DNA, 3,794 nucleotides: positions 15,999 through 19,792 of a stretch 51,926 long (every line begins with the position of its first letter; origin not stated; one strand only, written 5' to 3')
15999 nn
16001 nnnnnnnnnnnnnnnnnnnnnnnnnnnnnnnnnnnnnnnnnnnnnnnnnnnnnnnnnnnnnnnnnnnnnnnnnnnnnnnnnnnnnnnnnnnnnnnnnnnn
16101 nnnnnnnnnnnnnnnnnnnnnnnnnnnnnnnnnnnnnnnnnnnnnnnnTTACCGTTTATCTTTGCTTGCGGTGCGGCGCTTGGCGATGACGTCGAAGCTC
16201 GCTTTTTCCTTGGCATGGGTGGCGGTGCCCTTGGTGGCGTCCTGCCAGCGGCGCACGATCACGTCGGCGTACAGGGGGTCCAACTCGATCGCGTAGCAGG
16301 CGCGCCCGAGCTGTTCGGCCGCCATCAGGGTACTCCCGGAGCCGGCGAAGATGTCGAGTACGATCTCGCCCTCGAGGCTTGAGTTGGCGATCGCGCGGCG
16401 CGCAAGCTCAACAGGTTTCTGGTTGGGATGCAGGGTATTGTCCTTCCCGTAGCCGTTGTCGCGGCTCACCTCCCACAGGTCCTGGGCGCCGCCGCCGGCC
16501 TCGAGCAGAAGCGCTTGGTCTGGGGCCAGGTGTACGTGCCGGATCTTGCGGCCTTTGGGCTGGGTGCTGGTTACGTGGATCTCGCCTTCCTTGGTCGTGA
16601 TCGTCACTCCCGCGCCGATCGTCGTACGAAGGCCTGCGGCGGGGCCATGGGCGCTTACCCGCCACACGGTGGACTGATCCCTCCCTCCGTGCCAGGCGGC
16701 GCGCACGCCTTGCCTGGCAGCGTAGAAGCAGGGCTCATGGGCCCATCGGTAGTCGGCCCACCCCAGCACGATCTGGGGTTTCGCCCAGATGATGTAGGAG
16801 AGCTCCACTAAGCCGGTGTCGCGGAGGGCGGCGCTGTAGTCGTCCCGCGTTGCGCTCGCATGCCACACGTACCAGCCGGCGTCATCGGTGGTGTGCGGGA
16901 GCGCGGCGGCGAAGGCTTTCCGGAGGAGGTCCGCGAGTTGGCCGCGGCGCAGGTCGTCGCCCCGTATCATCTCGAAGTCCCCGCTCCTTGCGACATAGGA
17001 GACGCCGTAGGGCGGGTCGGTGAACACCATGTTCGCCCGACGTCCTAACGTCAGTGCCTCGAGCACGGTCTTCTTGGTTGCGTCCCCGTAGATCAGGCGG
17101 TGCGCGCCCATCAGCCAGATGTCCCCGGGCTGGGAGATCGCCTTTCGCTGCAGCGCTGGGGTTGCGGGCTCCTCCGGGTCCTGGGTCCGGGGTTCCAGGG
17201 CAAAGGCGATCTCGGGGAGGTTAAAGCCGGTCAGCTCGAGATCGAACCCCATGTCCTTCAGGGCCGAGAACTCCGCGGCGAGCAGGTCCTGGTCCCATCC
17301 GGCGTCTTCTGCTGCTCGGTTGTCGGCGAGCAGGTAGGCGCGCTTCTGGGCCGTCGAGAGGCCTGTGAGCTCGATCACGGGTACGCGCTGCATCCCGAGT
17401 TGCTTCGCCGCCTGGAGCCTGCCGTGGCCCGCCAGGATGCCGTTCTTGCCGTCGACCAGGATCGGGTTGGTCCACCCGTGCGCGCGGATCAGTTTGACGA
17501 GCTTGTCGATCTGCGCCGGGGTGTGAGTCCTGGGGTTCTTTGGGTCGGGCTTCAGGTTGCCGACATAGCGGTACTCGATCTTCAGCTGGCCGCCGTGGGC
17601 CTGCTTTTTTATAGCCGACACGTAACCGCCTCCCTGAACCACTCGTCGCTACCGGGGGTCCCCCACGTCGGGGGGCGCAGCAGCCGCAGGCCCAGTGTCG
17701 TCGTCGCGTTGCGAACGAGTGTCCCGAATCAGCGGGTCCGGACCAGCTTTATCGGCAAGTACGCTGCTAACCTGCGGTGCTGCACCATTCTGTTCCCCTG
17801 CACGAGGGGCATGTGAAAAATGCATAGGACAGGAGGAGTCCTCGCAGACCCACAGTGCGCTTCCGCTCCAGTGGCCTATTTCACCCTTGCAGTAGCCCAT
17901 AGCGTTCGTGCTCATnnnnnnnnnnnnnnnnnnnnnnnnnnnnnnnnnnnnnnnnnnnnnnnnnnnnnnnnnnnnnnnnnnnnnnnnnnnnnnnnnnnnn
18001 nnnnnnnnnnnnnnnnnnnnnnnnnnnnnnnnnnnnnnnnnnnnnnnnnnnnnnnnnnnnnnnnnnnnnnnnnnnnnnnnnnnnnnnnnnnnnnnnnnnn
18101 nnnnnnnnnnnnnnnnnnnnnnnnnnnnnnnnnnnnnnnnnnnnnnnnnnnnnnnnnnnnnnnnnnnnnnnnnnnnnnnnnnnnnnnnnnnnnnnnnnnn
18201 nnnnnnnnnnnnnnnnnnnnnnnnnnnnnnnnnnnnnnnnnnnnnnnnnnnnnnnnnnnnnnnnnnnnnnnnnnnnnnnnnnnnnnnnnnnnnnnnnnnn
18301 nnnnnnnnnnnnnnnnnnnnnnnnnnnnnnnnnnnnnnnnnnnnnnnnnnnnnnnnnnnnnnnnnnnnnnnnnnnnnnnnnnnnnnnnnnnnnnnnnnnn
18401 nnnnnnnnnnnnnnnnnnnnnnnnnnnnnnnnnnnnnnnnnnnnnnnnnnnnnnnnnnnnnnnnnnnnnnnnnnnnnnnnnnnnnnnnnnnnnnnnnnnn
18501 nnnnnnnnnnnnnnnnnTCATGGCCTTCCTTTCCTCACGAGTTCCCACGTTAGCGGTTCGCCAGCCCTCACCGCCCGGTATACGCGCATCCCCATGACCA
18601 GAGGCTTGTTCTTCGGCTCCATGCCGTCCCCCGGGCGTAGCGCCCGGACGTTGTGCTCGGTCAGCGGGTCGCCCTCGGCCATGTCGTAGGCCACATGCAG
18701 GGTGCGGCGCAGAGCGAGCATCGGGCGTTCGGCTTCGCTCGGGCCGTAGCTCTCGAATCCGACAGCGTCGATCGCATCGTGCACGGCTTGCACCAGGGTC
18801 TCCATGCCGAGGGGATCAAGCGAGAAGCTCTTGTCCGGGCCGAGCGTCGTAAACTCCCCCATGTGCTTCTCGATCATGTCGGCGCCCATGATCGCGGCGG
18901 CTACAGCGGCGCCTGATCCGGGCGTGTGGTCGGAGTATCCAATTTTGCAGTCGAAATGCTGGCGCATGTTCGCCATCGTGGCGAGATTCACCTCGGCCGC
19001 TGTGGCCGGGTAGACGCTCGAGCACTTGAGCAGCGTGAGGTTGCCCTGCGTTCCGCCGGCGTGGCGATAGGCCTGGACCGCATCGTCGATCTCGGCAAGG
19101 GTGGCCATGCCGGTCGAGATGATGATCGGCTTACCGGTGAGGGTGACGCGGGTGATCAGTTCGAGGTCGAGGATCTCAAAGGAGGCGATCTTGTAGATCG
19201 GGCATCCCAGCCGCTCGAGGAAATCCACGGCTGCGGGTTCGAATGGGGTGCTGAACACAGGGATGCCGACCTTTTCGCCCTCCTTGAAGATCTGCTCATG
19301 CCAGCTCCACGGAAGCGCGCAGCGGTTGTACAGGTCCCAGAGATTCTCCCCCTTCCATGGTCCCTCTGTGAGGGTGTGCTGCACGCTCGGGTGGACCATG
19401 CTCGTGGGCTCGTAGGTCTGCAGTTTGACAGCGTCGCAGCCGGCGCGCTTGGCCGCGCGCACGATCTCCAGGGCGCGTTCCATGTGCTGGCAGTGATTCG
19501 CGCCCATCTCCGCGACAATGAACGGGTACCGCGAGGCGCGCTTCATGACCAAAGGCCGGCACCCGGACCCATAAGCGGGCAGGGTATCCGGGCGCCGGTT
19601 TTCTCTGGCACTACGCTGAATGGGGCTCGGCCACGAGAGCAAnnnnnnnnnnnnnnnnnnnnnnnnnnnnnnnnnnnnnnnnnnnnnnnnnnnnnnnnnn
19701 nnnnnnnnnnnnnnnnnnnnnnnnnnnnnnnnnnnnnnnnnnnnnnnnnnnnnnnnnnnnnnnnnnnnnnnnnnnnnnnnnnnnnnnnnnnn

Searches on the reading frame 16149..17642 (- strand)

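Call 54: search_protein_families(library=phrogs, proteins=[window:16149-17642:-], max_evalue=0.00001)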
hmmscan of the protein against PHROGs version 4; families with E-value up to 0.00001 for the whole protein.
window:16149-17642:- (497 aa): 19 families
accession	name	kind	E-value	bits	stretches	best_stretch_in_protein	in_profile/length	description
phrog_498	-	other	8.6e-137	458.3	1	12-493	25-447/633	DNA methyltransferase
phrog_620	-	DNA, RNA and nucleotide metabolism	3.4e-50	172.1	1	19-160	6-146/217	ParB-like partition protein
phrog_15396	-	DNA, RNA and nucleotide metabolism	3e-39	136.4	1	20-144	2-126/258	ParB-like partition nuclease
phrog_67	-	other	1.7e-37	130.9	1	176-485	119-368/743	DNA methyltransferase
phrog_8071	-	DNA, RNA and nucleotide metabolism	7.2e-35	121.9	1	20-229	5-220/389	ParB-like partition protein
phrog_930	-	DNA, RNA and nucleotide metabolism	7.8e-28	98.9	1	19-149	4-133/223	ParB-like partition protein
phrog_23085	-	unknown function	1.2e-26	94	1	389-487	28-131/138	-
phrog_3008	-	other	1.6e-26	94.1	1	374-491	119-236/244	DNA methyltransferase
phrog_940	-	DNA, RNA and nucleotide metabolism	1.4e-25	91.3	1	20-156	4-138/388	nuclease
phrog_723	-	DNA, RNA and nucleotide metabolism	9.1e-20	72.4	1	19-162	10-153/223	ParB-like partition protein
phrog_9353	-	unknown function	7.2e-16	59.8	1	30-155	19-144/245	-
phrog_18056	-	DNA, RNA and nucleotide metabolism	7.2e-12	45.9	1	21-109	2-89/387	ParB-like partition nuclease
phrog_18293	-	other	2.2e-11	44.8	1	401-471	42-112/119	methyltransferase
phrog_6952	-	other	5.3e-11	43.7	1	404-465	113-174/181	DNA methyltransferase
phrog_6218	-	DNA, RNA and nucleotide metabolism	8e-11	42.7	1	27-113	10-101/506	ParB-like partition protein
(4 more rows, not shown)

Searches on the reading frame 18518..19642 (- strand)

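Call 54: search_protein_families(library=phrogs, proteins=[window:18518-19642:-], max_evalue=0.00001)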
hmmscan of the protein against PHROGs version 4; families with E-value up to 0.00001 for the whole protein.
window:18518-19642:- (374 aa): 0 families

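Call 68: search_protein_families(library=pfam, proteins=[window:18521-19642:-], max_evalue=0.0001)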
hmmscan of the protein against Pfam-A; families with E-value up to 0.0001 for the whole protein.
window:18521-19642:- (374 aa): 2 families
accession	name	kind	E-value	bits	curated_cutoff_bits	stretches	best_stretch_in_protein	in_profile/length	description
PF03102.20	NeuB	-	7.1e-77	258.5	22.1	1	60-296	1-238/241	NeuB family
PF08666.17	SAF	-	8e-06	26.8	21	1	313-369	2-62/63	SAF domain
